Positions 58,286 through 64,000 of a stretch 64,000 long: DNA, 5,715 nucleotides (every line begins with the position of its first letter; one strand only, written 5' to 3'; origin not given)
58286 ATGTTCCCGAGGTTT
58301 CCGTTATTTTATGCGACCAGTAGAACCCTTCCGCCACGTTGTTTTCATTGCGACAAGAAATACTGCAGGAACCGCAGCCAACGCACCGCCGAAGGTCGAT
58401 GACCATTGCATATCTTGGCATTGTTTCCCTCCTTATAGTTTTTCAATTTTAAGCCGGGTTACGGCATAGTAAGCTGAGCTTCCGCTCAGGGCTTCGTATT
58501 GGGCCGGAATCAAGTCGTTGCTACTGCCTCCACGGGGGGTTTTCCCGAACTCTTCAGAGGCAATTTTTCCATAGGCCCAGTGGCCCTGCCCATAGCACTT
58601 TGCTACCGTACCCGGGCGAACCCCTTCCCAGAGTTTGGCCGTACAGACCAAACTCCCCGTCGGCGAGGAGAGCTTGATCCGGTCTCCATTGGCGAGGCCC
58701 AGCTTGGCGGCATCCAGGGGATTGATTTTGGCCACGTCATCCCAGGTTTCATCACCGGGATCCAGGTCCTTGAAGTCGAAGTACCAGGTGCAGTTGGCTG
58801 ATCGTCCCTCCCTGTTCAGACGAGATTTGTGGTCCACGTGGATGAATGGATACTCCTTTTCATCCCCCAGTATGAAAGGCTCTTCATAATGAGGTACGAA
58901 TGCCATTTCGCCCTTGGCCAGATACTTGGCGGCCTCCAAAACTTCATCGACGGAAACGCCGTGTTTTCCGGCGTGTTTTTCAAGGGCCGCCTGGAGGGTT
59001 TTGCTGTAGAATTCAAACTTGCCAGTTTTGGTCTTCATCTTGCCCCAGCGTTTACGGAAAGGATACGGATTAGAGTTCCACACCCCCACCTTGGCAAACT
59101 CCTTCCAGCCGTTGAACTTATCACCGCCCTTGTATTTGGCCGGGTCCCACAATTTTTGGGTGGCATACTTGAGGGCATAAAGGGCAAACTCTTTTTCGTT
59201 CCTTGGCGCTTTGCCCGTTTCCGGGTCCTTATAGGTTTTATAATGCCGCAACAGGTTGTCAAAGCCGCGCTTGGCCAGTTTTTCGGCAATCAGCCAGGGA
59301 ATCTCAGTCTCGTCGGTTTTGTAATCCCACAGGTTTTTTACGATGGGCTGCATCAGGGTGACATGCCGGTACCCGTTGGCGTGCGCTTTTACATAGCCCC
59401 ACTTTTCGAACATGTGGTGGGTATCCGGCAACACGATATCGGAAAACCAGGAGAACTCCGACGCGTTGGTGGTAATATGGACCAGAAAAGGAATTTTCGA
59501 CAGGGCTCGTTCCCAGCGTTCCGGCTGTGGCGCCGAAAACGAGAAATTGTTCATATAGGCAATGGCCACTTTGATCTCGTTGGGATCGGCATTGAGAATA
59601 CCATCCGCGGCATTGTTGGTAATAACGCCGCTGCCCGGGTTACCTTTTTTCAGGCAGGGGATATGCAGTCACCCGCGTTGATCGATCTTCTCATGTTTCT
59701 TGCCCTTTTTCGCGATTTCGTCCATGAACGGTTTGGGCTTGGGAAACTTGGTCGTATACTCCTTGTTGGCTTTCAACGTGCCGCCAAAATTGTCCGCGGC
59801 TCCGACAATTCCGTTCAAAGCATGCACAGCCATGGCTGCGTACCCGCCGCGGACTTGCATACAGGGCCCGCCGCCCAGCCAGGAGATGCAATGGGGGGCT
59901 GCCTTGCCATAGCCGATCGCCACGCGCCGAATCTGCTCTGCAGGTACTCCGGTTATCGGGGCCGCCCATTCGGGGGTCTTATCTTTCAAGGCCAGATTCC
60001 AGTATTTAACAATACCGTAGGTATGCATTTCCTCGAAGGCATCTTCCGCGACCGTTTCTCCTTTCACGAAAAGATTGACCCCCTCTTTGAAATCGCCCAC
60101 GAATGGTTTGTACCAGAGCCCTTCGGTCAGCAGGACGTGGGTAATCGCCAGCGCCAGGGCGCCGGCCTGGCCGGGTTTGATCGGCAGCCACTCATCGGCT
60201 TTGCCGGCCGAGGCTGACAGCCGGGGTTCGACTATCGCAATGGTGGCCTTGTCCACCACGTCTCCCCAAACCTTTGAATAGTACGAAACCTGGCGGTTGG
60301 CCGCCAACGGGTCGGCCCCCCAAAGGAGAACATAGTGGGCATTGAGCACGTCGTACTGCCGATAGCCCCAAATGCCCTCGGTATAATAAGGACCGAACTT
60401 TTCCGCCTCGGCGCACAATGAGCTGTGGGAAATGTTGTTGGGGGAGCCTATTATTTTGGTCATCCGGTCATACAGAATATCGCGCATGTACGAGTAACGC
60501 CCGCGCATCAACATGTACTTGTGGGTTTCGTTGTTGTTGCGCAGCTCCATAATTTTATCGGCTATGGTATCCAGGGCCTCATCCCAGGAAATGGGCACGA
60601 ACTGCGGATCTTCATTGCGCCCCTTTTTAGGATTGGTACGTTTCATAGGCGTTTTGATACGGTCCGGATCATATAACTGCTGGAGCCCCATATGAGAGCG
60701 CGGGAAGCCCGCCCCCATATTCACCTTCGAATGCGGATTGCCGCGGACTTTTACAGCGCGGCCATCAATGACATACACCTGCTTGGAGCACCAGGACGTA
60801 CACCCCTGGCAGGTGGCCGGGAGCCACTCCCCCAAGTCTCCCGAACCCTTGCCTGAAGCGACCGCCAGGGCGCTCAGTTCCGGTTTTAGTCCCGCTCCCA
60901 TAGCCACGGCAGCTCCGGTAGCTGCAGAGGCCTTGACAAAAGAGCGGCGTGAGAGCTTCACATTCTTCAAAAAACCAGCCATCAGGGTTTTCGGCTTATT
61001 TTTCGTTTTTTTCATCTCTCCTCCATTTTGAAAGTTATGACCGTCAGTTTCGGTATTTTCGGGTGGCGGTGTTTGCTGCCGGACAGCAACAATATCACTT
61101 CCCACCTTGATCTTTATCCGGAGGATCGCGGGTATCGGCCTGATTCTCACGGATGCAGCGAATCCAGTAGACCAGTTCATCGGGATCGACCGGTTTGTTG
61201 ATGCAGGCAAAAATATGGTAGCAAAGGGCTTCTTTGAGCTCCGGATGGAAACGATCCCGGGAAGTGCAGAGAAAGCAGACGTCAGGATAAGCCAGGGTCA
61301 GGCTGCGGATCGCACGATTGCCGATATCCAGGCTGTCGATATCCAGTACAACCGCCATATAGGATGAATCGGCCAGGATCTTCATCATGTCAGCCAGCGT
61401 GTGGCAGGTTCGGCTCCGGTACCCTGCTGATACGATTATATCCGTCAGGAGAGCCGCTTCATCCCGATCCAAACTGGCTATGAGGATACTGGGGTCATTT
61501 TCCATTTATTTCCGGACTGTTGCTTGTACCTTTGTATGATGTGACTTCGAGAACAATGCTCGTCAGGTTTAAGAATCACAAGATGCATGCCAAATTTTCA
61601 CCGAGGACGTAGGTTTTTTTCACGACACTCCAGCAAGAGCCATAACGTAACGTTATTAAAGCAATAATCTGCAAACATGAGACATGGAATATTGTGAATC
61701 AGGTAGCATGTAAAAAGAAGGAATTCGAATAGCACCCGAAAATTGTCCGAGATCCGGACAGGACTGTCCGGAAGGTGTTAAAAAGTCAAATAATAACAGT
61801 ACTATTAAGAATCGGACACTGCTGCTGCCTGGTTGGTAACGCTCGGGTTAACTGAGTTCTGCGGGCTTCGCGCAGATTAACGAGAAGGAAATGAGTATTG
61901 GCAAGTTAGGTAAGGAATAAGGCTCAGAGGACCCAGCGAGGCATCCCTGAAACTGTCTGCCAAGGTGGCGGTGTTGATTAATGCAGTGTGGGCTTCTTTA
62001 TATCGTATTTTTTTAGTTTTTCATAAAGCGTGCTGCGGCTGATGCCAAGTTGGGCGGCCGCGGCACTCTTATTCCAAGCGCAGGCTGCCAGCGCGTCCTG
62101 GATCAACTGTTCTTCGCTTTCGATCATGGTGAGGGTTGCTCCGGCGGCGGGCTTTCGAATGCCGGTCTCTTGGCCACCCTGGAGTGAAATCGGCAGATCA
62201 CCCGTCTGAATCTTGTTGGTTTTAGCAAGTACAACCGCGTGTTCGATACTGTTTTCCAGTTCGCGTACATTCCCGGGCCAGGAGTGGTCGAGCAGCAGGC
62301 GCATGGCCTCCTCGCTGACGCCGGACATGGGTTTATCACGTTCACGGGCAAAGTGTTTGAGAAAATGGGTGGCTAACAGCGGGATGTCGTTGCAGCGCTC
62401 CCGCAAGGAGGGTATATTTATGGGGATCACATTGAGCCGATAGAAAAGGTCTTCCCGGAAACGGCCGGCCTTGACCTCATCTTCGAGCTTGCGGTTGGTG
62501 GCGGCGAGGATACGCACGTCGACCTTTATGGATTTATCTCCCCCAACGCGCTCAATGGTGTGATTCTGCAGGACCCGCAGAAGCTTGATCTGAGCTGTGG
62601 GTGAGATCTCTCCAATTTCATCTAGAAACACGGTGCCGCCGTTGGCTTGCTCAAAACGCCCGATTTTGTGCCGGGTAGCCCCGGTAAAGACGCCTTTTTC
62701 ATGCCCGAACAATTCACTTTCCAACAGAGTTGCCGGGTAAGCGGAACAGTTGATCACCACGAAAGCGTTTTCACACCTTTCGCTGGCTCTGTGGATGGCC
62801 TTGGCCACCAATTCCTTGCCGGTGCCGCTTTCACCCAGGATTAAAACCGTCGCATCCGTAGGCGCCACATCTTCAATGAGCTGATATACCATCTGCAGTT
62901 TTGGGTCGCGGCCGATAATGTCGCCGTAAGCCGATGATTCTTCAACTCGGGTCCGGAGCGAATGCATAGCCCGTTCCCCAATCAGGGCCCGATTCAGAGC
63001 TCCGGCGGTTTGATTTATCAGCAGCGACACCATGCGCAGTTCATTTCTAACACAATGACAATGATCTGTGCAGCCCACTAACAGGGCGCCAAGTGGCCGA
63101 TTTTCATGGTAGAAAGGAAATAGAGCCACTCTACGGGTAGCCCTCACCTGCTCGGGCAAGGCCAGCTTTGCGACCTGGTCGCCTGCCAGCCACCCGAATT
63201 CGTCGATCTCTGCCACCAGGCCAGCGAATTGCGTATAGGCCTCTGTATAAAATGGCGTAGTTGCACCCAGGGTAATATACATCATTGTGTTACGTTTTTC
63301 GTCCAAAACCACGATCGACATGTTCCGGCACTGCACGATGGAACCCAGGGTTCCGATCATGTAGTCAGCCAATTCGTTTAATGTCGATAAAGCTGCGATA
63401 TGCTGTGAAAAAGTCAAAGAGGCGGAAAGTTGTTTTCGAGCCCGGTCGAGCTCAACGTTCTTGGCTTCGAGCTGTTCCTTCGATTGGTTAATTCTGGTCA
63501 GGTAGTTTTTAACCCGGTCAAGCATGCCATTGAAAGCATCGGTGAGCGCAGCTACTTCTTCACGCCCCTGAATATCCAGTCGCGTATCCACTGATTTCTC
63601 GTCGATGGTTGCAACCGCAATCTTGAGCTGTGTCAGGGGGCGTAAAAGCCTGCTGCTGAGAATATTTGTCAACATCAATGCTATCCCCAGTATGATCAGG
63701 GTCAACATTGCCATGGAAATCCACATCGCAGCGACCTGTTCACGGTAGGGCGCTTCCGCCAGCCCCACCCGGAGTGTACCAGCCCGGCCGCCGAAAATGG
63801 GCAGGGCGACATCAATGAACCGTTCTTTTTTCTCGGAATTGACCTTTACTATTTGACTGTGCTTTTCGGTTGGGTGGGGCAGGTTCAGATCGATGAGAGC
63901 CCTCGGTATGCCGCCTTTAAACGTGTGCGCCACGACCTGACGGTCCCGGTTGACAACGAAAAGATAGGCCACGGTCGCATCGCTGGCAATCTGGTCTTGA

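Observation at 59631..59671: In-frame TGA at codon 449 of the PsrA-like subunit, followed by a modest hairpin: selenocysteine or nonsense?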

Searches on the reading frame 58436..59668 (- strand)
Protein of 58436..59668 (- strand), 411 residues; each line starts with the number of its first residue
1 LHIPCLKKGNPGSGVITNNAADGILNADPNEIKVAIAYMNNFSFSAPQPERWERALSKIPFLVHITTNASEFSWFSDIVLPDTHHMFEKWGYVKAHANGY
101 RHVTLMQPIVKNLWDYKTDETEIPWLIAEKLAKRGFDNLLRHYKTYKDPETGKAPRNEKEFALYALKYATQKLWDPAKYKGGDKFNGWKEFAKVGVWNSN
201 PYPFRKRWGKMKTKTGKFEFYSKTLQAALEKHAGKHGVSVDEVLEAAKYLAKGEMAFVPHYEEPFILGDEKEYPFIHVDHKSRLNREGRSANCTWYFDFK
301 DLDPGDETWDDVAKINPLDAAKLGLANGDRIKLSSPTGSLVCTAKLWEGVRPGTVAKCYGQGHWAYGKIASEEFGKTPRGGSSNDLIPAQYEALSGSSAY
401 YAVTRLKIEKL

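Call 9: search_protein_families(library=ncbifam, proteins=[window:58436-59668:-])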
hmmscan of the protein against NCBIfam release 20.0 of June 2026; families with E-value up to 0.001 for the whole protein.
window:58436-59668:- (411 aa): 14 families
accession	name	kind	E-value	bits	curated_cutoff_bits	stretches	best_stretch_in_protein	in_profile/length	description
NF041714.1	arsenate_red_ArrA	equivalog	2.5e-188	628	1600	1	1-410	437-847/848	arsenate respiratory reductase molybdopterin-containing subunit ArrA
NF041783.2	mnquin_red_QrcB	equivalog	3.3e-17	61.9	440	2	312-409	603-693/695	menaquinone reductase molybdopterin-binding-like subunit QrcB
NF012032.0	PRK15488.1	equivalog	1.4e-13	49.8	694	2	308-397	663-747/759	thiosulfate reductase PhsA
TIGR02166.1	dmsA_ynfE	subfamily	3.5e-12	45.2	777.7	1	57-394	484-778/794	DMSO/selenate family reductase complex A subunit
NF011567.1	PRK14991.1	equivalog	2.1e-11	42.3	1750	1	313-367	909-963/1022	tetrathionate reductase subunit TtrA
TIGR03479.1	DMSO_red_II_alp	subfamily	4.8e-10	38.2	984.75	1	33-135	548-647/913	molybdopterin-dependent oxidoreductase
TIGR01591.1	Fdh-alpha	equivalog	2.3e-07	29.3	666.25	0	311-359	593-641/672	formate dehydrogenase subunit alpha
NF047855.1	AssmNtatRedNasC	equivalog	2.6e-06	26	1100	0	26-92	404-469/708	assimilatory nitrate reductase catalytic subunit NasC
NF041885.1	selenate_YnfE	exception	1.2e-05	23.3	1675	1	298-373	703-771/805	selenate/tellurate reductase subunit YnfE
TIGR02164.1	torA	equivalog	1.3e-05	23.5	1465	0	31-120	466-554/824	trimethylamine-N-oxide reductase TorA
TIGR00509.1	bisC_fam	subfamily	1.8e-05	23.2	1017.55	0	313-366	659-710/772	molybdopterin guanine dinucleotide-containing S/N-oxide reductase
NF041884.1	selenate_YnfF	exception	6e-05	21.1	1650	1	209-385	623-773/798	selenate/tellurate reductase subunit YnfF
NF011682.0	PRK15102.1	equivalog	0.00017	19.8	909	0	31-119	470-557/829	trimethylamine-N-oxide reductase TorA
NF011566.1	PRK14990.1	exception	0.00037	18.6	1600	1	314-365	725-774/814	dimethylsulfoxide reductase subunit A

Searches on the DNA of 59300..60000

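Call 42: search_rna_families(source=window, start=59300, end=60000, threshold=evalue, max_evalue=10)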
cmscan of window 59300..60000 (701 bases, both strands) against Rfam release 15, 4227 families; matches with E-value up to 10: 1.
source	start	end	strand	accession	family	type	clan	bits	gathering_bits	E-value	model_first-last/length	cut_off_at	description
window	59640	59700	-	RF02929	algC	Cis-reg;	-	19.1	33.8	0.42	1-52/52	no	algC RNA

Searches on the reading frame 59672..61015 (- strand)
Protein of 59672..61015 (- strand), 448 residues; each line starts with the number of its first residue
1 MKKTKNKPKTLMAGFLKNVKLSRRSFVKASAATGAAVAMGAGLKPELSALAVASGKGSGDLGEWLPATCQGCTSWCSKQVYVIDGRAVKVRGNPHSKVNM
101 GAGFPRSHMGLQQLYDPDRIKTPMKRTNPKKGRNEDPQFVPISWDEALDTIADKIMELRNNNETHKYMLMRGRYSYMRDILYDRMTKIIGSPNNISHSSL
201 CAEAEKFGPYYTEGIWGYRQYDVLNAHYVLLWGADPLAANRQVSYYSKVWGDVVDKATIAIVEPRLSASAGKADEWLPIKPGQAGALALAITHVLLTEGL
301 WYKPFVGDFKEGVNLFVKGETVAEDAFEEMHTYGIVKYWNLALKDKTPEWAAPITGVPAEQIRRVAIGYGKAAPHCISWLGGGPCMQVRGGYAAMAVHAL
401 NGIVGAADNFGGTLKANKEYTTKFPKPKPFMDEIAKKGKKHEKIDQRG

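Call 9: search_protein_families(library=ncbifam, proteins=[window:59672-61015:-])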
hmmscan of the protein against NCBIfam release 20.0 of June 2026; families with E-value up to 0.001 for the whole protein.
window:59672-61015:- (448 aa): 24 families
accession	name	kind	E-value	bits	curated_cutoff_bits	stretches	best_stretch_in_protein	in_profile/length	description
NF041714.1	arsenate_red_ArrA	equivalog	6.7e-195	649.7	1600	1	20-448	2-435/848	arsenate respiratory reductase molybdopterin-containing subunit ArrA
NF012032.0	PRK15488.1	equivalog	5.8e-56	189.9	694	1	20-418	2-366/759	thiosulfate reductase PhsA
TIGR02166.1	dmsA_ynfE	subfamily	1.5e-44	152.2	777.7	1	21-423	1-406/794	DMSO/selenate family reductase complex A subunit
NF041884.1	selenate_YnfF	exception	5.7e-33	113.8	1650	1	21-412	1-396/798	selenate/tellurate reductase subunit YnfF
NF011566.1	PRK14990.1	exception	1.7e-32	112.3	1600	1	17-416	10-420/814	dimethylsulfoxide reductase subunit A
NF041885.1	selenate_YnfE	exception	2.6e-31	108.2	1675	1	21-417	3-408/805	selenate/tellurate reductase subunit YnfE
TIGR01591.1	Fdh-alpha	equivalog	8e-31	106.8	666.25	1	68-408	2-312/672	formate dehydrogenase subunit alpha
NF041783.2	mnquin_red_QrcB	equivalog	7.9e-28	97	440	1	66-310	54-290/695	menaquinone reductase molybdopterin-binding-like subunit QrcB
TIGR03479.1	DMSO_red_II_alp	subfamily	1.8e-24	85.9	984.75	1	68-306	62-303/913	molybdopterin-dependent oxidoreductase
NF010055.0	PRK13532.1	equivalog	3.5e-21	75.1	904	1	20-215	2-194/830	nitrate reductase catalytic subunit NapA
TIGR01706.1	NAPA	equivalog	1.3e-18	66.7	930.55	1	20-215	1-194/830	periplasmic nitrate reductase subunit alpha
TIGR00509.1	bisC_fam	subfamily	6e-15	54.5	1017.55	1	73-367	2-299/772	molybdopterin guanine dinucleotide-containing S/N-oxide reductase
TIGR01553.1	formate-DH-alph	equivalog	8.2e-14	50.3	814.2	2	21-166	2-147/1009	formate dehydrogenase-N subunit alpha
NF041513.1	formate_DH_Act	exception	4.7e-13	47.8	1400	2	67-162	45-134/1067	formate dehydrogenase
NF011682.0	PRK15102.1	equivalog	2.4e-12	45.8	909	1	19-367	2-352/829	trimethylamine-N-oxide reductase TorA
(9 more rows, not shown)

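Call 23: find_encoding_contigs(protein=window:59672-61015:-, flank=10000, max_places=10)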
Protein window:59672-61015:- (448 aa): 4 contigs read that carry it; 2 places shown.
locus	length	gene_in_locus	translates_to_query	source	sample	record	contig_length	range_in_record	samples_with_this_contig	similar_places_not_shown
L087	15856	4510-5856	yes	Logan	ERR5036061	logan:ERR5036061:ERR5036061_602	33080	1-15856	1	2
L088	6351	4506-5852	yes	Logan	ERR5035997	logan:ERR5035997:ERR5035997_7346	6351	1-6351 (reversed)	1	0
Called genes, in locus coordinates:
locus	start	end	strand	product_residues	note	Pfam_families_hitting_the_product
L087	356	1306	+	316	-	PF12974:Phosphonate-bd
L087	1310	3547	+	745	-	PF00672:HAMP, PF00158:Sigma54_activat, PF14532:Sigma54_activ_2, PF00004:AAA (weak), PF07724:AAA_2 (weak), PF07728:AAA_5, PF25601:AAA_lid_14, PF02954:HTH_8, +2 more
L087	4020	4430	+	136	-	-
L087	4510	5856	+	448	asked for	PF10518:TAT_signal (weak), PF04879:Molybdop_Fe4S4 (weak), PF00384:Molybdopterin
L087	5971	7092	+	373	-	PF01568:Molydop_binding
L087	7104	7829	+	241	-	PF12838:Fer4_7 (weak), PF13247:Fer4_11, PF00037:Fer4 (weak), PF12797:Fer4_2 (weak), PF13237:Fer4_10 (weak), PF12837:Fer4_6, PF12838:Fer4_7 (weak), PF13187:Fer4_9 (weak), +3 more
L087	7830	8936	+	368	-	PF03916:NrfD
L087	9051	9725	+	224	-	PF02613:Nitrate_red_del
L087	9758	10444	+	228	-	PF02663:FmdE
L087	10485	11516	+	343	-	PF00994:MoCF_biosynth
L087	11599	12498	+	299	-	PF01925:TauE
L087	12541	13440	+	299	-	PF12838:Fer4_7 (faint), PF13534:Fer4_17 (faint), PF13183:Fer4_8 (weak), PF13187:Fer4_9 (weak), PF13237:Fer4_10 (faint)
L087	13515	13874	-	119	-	PF02694:UPF0060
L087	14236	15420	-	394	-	PF02754:CCG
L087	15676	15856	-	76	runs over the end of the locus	PF13192:Thioredoxin_3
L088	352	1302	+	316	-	PF12974:Phosphonate-bd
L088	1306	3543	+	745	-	PF00672:HAMP, PF00158:Sigma54_activat, PF14532:Sigma54_activ_2, PF00004:AAA (weak), PF07724:AAA_2 (weak), PF07728:AAA_5, PF25601:AAA_lid_14, PF02954:HTH_8, +2 more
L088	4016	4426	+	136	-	-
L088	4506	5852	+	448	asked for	PF10518:TAT_signal (weak), PF04879:Molybdop_Fe4S4 (weak), PF00384:Molybdopterin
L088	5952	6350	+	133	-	?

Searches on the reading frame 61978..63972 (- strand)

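Call 33: search_protein_families(library=ncbifam, proteins=[window:61978-63972:-], max_evalue=0.00001)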
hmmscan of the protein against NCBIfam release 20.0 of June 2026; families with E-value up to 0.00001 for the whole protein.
window:61978-63972:- (664 aa): 36 families (the best 25 are shown)
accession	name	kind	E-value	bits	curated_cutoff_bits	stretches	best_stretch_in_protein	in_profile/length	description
TIGR01817.1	nifA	equivalog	8.2e-115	384.6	528.85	1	286-638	115-483/534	nif-specific transcriptional activator NifA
NF041552.1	TF_PrdR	equivalog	1.1e-110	370.7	795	1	345-657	262-577/577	sigma-54 dependent transcriptional regulator PrdR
TIGR02915.1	PEP_resp_reg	equivalog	3.5e-109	365.6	502.6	1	338-659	128-445/445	PEP-CTERM-box response regulator transcription factor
NF008469.0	PRK11361.1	equivalog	7.2e-107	357.9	714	1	335-659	128-457/461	acetoacetate metabolism transcriptional regulator AtoC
NF050807.1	TransRegFlbDCaul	equivalog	1e-104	351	750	1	350-657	118-439/454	sigma-54-dependent transcriptional regulator FlbD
NF007689.0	PRK10365.1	equivalog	2.3e-104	349.7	760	1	324-654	115-440/441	sigma-54-dependent response regulator transcription factor ZraR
TIGR01818.1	ntrC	equivalog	2e-103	346.7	558.6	1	325-599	109-383/463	nitrogen regulation protein NR(I)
NF003451.0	PRK05022.1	equivalog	1.1e-101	341.1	476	1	287-659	120-511/512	nitric oxide reductase transcriptional regulator NorR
NF038308.1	RNA_repair_RtcR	equivalog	2.2e-95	320.5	650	1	345-659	175-519/530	RNA repair transcriptional activator RtcR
NF011958.0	PRK15429.1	equivalog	1.2e-93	315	830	1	345-663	374-691/692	formate hydrogenlyase transcriptional activator FlhA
NF041906.1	V4R_TF_MobR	exception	1.3e-90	304.5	999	1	343-656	225-544/544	phenol degradation transcriptional regulator MobR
NF041946.1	LuxO_transreg_Vib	equivalog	1.9e-89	300.6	800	1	329-657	111-461/463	quorum-sensing sigma-54 dependent transcriptional regulator LuxO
TIGR02329.1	propionate_PrpR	equivalog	9e-89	298.5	499.2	1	337-655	203-526/526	propionate catabolism operon regulatory protein PrpR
TIGR02974.1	phageshock_pspF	equivalog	3.1e-86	289.6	443.55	1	352-589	1-239/336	phage shock protein operon transcriptional activator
NF011953.0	PRK15424.1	equivalog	2.4e-84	283.9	703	1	326-656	195-534/538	propionate catabolism operon regulatory protein PrpR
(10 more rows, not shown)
